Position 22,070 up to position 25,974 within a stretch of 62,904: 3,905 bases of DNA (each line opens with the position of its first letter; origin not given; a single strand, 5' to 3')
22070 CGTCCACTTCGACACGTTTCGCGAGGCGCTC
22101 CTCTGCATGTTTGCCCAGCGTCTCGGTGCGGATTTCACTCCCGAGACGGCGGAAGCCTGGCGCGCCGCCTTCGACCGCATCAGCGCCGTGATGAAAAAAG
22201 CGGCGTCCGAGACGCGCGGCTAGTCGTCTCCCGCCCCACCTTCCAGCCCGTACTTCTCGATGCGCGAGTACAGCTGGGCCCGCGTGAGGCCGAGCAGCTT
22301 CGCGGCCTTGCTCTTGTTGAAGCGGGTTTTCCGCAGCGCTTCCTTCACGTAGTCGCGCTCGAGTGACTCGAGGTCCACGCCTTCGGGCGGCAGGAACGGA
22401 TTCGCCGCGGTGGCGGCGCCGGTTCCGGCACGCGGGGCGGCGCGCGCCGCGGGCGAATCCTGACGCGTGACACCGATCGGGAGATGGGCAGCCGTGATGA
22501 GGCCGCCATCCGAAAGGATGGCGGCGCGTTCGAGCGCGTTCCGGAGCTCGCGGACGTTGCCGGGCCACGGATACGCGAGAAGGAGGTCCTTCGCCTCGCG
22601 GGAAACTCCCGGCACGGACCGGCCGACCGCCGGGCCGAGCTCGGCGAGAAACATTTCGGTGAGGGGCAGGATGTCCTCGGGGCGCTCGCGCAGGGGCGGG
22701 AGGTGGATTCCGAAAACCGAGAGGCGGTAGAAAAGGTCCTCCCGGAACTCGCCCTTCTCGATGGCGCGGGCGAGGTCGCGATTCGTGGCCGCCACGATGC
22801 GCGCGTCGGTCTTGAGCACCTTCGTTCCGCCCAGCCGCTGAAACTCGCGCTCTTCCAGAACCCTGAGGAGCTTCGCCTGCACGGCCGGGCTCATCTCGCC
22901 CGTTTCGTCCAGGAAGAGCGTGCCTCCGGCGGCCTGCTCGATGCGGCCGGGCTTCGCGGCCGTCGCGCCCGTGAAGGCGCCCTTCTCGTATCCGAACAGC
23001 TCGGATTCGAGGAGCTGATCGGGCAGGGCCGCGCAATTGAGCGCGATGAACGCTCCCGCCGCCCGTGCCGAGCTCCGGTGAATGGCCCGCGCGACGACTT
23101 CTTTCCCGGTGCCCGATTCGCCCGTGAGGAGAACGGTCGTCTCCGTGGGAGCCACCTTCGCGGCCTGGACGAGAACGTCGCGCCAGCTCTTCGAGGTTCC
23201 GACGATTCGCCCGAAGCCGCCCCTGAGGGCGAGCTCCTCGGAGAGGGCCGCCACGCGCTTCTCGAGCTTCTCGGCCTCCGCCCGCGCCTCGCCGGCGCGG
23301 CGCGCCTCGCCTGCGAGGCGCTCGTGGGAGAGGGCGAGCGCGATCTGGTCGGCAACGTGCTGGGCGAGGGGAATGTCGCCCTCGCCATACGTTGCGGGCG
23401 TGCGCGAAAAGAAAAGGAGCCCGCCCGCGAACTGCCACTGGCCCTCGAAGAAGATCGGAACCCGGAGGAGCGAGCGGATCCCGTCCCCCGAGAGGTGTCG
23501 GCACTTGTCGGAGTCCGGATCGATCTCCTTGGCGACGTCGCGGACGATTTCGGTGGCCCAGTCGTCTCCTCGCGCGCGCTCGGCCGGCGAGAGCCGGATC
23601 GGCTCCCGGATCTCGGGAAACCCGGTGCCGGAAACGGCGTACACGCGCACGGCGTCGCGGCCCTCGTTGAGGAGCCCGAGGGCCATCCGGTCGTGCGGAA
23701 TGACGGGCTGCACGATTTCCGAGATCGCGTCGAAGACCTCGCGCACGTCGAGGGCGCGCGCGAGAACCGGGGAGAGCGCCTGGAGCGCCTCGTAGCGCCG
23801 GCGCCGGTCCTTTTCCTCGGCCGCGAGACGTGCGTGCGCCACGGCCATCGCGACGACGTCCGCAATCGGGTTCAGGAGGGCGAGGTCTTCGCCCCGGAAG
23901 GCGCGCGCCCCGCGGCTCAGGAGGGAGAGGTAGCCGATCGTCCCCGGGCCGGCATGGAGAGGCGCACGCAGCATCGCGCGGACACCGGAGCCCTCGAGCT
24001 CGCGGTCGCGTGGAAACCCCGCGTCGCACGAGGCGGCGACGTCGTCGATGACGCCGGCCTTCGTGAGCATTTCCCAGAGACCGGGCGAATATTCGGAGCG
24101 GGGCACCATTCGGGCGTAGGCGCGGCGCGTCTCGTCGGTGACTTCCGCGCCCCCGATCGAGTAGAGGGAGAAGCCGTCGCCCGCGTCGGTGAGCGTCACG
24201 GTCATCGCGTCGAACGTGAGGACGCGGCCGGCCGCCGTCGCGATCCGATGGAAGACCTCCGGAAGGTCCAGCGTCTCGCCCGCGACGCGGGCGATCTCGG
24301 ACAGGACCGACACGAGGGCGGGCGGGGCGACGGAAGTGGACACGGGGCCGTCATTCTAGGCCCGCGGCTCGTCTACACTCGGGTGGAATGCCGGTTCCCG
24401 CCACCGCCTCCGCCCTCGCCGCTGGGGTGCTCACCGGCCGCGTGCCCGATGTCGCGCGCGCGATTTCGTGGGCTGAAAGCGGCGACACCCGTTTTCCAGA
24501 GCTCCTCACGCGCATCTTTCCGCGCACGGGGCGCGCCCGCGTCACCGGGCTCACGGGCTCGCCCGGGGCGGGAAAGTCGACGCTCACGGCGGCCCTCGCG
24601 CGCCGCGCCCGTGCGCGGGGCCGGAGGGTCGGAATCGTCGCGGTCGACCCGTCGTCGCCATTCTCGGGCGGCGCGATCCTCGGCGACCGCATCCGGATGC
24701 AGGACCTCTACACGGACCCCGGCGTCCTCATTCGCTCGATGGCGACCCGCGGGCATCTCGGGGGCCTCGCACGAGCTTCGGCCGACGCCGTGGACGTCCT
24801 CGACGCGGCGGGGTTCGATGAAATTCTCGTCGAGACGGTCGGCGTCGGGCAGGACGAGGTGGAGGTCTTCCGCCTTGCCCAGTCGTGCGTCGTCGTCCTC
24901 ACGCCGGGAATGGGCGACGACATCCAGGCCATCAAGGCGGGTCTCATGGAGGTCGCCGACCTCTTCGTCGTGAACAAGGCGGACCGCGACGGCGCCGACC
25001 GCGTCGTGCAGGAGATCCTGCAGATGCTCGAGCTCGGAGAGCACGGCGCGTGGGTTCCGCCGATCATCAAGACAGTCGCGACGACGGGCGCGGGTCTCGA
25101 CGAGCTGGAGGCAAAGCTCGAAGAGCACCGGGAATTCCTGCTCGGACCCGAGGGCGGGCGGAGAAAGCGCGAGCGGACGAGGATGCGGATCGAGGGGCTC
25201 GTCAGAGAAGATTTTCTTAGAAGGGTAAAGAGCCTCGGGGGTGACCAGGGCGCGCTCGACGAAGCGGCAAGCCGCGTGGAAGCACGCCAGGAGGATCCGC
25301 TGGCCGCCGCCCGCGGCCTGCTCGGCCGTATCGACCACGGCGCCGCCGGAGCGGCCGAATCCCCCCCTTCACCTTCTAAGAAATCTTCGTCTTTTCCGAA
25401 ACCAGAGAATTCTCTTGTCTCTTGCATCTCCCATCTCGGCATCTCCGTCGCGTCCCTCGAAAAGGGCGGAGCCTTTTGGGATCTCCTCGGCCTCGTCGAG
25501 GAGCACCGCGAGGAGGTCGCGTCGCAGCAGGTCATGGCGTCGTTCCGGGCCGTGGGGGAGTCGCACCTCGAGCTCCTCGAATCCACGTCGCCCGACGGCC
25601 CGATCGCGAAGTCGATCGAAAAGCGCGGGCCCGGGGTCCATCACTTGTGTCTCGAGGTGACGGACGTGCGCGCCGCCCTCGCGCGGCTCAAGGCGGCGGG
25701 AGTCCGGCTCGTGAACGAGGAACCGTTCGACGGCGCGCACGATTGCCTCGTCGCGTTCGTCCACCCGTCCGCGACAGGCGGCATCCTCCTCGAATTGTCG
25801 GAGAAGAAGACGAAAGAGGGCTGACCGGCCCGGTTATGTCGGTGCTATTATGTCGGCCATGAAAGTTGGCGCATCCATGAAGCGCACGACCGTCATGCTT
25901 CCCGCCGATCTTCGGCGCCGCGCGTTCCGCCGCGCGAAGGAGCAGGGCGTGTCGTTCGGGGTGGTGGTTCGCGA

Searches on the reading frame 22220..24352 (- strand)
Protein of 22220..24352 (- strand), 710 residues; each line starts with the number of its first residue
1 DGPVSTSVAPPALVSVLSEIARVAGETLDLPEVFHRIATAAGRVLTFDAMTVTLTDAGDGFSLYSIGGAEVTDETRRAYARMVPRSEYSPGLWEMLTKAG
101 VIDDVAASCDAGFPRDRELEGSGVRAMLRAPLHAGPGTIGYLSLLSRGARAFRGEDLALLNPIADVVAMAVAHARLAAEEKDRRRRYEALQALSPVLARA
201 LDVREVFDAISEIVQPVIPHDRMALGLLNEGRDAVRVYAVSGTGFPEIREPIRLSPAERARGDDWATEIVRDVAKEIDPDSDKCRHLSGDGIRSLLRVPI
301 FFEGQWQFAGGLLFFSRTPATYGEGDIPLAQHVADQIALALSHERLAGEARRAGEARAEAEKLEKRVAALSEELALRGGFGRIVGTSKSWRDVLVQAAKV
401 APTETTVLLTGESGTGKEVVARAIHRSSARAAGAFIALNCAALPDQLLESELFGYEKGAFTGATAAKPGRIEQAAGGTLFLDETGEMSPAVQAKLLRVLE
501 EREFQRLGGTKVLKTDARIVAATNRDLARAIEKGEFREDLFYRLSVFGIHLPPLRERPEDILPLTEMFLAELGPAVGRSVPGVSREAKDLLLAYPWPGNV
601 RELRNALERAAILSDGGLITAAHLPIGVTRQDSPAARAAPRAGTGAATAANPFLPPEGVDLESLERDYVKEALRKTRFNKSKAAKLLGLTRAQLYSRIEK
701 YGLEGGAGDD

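Call 67: search_protein_families(library=pfam, proteins=[window:22220-24352:-], max_evalue=0.0001)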
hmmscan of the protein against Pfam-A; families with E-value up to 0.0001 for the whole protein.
window:22220-24352:- (710 aa): 10 families
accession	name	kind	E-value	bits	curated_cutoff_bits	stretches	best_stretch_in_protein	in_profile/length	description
PF00158.32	Sigma54_activat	-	2.5e-70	235.9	20.2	1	383-549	1-167/168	Sigma-54 interaction domain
PF25601.1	AAA_lid_14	-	2.5e-24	85.3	27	1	555-636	1-82/87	AAA+ ATPase lid domain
PF14532.12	Sigma54_activ_2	-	6.2e-20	72.3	25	1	385-554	2-138/138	Sigma-54 interaction domain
PF01590.32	GAF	-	2.7e-18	67.2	22.4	2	29-171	1-133/133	GAF domain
PF13185.12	GAF_2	-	8.7e-15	55.6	28.6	2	28-171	2-135/136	GAF domain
PF02954.25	HTH_8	-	1.6e-13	50.6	22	1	661-701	2-42/42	Bacterial regulatory protein, Fis family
PF13492.12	GAF_3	-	5.3e-10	40.2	27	0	204-343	3-129/129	GAF domain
PF07728.20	AAA_5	-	8.7e-09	35.9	22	1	407-525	2-123/139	AAA domain (dynein-related subfamily)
PF01078.27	Mg_chelatase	-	1.1e-06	28.6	20.3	0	462-524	93-157/207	Magnesium chelatase, subunit ChlI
PF07724.20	AAA_2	-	5.1e-05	23.8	27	1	405-533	4-133/166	AAA domain (Cdc48 subfamily)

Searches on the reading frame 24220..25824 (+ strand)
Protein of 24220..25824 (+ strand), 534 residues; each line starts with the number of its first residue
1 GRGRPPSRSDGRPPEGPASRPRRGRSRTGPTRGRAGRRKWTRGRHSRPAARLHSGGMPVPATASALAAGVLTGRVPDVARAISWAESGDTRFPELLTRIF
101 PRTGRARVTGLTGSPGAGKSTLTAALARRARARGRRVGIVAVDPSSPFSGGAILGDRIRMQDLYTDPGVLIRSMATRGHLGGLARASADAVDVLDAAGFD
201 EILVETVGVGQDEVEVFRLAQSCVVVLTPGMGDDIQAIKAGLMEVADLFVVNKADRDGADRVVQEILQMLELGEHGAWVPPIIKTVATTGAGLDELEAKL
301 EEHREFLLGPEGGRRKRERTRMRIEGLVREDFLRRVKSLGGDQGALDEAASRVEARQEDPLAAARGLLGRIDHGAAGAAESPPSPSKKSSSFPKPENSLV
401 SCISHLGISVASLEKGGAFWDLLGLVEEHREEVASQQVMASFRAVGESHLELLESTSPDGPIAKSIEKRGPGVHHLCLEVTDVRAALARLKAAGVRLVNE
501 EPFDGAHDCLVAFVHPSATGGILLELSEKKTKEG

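Call 12: search_protein_families(library=pfam, proteins=[window:24220-25824:+], max_evalue=0.01)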
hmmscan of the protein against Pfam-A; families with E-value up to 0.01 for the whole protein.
window:24220-25824:+ (534 aa): 16 families
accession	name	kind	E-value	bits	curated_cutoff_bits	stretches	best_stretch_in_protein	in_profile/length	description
PF03308.22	MeaB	-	4.6e-90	301.8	23.1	1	79-337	2-269/273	Methylmalonyl Co-A mutase-associated GTPase MeaB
PF13669.12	Glyoxalase_4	-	2.1e-20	73.5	27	1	405-513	2-109/109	Glyoxalase/Bleomycin resistance protein/Dioxygenase superfamily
PF00903.31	Glyoxalase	-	2.6e-10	41.2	20.6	1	403-512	2-109/121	Glyoxalase/Bleomycin resistance protein/Dioxygenase superfamily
PF02492.25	cobW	-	5.7e-06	26.5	20.7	1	108-267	2-166/180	CobW/HypB/UreG, nucleotide-binding domain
PF01656.29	CbiA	-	1.8e-05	25.1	25.4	1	116-234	9-54/125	CobQ/CobB/MinD/ParA nucleotide binding domain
PF13468.12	Glyoxalase_3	-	9.2e-05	23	25.1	1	404-504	2-109/176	Glyoxalase-like domain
PF13191.12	AAA_16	-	0.00016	22.6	32.6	1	101-145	19-63/167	AAA ATPase domain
PF03193.22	RsgA_GTPase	-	0.00017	21.9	30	0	106-132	106-132/174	RsgA GTPase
PF03029.23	ATP_bind_1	-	0.0007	19.9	27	1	112-146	2-36/240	Conserved hypothetical ATP binding protein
PF18029.7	Glyoxalase_6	-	0.00073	20.6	23.6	1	409-502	5-88/106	Glyoxalase-like domain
PF13604.12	AAA_30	-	0.00088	19.5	27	1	105-142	17-54/191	AAA domain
PF00448.28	SRP54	-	0.00094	19.3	22.7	1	109-153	4-45/196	SRP54-type protein, GTPase domain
PF13401.12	AAA_22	-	0.002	18.9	27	1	105-153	4-50/130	AAA domain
PF00005.33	ABC_tran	-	0.0031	18.6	25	1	106-132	11-37/137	ABC transporter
PF13521.12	AAA_28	-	0.0055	17.4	27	0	111-129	4-22/164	AAA domain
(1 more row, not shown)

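Call 26: search_solved_structures(query=window:24388-25824:+, show_alignments=3)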
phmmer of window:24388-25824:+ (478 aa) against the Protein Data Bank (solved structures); distinct sequences matched with E-value up to 0.001: 22.
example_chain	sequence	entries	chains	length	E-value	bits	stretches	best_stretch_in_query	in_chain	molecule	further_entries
6cum_A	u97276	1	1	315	2.6e-59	204.6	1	17-280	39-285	LAO/AO transport system ATPase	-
3md0_A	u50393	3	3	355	1.8e-50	175.4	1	7-312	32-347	Arginine/ornithine transport system ATPase | Probable GTPase Rv1496/MT1543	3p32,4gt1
2qm7_A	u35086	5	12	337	1.4e-49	172.6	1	12-311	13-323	GTPase/ATPase | Methylmalonyl-CoA mutase accessory protein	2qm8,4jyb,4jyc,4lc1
8dpb_A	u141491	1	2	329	3.5e-49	171.2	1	12-310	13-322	Methylmalonyl-CoA mutase accessory protein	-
3tk1_A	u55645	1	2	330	9e-48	166.5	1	6-301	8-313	Membrane ATPase/protein kinase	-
3nxs_A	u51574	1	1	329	2.2e-47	165.3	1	10-312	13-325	LAO/AO transport system ATPase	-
2p67_A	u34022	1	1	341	2.4e-45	158.6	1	20-272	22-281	LAO/AO transport system kinase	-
2www_A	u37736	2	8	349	1e-43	153.2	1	52-279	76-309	METHYLMALONIC ACIDURIA TYPE A PROTEIN, MITOCHONDRIAL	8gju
4xc6_A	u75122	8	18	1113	1.3e-27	100.1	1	17-215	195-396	Isobutyryl-CoA mutase fused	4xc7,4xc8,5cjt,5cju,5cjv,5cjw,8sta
8ssl_A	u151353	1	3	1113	9.3e-27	97.3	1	17-215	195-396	Fused isobutyryl-CoA mutase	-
3oa4_A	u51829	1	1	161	2.7e-24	89.1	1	347-475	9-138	glyoxalase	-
3rmu_A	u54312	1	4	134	1.2e-18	70.5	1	343-472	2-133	Methylmalonyl-CoA epimerase, mitochondrial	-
6bu2_A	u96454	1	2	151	2.5e-18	69.5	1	341-474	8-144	Glyoxalase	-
6qh4_C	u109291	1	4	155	1.3e-17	67.1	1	342-472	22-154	Methylmalonyl-CoA epimerase, mitochondrial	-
6xbs_A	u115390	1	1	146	2e-13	53.4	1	347-471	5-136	Methylmalonyl-CoA epimerase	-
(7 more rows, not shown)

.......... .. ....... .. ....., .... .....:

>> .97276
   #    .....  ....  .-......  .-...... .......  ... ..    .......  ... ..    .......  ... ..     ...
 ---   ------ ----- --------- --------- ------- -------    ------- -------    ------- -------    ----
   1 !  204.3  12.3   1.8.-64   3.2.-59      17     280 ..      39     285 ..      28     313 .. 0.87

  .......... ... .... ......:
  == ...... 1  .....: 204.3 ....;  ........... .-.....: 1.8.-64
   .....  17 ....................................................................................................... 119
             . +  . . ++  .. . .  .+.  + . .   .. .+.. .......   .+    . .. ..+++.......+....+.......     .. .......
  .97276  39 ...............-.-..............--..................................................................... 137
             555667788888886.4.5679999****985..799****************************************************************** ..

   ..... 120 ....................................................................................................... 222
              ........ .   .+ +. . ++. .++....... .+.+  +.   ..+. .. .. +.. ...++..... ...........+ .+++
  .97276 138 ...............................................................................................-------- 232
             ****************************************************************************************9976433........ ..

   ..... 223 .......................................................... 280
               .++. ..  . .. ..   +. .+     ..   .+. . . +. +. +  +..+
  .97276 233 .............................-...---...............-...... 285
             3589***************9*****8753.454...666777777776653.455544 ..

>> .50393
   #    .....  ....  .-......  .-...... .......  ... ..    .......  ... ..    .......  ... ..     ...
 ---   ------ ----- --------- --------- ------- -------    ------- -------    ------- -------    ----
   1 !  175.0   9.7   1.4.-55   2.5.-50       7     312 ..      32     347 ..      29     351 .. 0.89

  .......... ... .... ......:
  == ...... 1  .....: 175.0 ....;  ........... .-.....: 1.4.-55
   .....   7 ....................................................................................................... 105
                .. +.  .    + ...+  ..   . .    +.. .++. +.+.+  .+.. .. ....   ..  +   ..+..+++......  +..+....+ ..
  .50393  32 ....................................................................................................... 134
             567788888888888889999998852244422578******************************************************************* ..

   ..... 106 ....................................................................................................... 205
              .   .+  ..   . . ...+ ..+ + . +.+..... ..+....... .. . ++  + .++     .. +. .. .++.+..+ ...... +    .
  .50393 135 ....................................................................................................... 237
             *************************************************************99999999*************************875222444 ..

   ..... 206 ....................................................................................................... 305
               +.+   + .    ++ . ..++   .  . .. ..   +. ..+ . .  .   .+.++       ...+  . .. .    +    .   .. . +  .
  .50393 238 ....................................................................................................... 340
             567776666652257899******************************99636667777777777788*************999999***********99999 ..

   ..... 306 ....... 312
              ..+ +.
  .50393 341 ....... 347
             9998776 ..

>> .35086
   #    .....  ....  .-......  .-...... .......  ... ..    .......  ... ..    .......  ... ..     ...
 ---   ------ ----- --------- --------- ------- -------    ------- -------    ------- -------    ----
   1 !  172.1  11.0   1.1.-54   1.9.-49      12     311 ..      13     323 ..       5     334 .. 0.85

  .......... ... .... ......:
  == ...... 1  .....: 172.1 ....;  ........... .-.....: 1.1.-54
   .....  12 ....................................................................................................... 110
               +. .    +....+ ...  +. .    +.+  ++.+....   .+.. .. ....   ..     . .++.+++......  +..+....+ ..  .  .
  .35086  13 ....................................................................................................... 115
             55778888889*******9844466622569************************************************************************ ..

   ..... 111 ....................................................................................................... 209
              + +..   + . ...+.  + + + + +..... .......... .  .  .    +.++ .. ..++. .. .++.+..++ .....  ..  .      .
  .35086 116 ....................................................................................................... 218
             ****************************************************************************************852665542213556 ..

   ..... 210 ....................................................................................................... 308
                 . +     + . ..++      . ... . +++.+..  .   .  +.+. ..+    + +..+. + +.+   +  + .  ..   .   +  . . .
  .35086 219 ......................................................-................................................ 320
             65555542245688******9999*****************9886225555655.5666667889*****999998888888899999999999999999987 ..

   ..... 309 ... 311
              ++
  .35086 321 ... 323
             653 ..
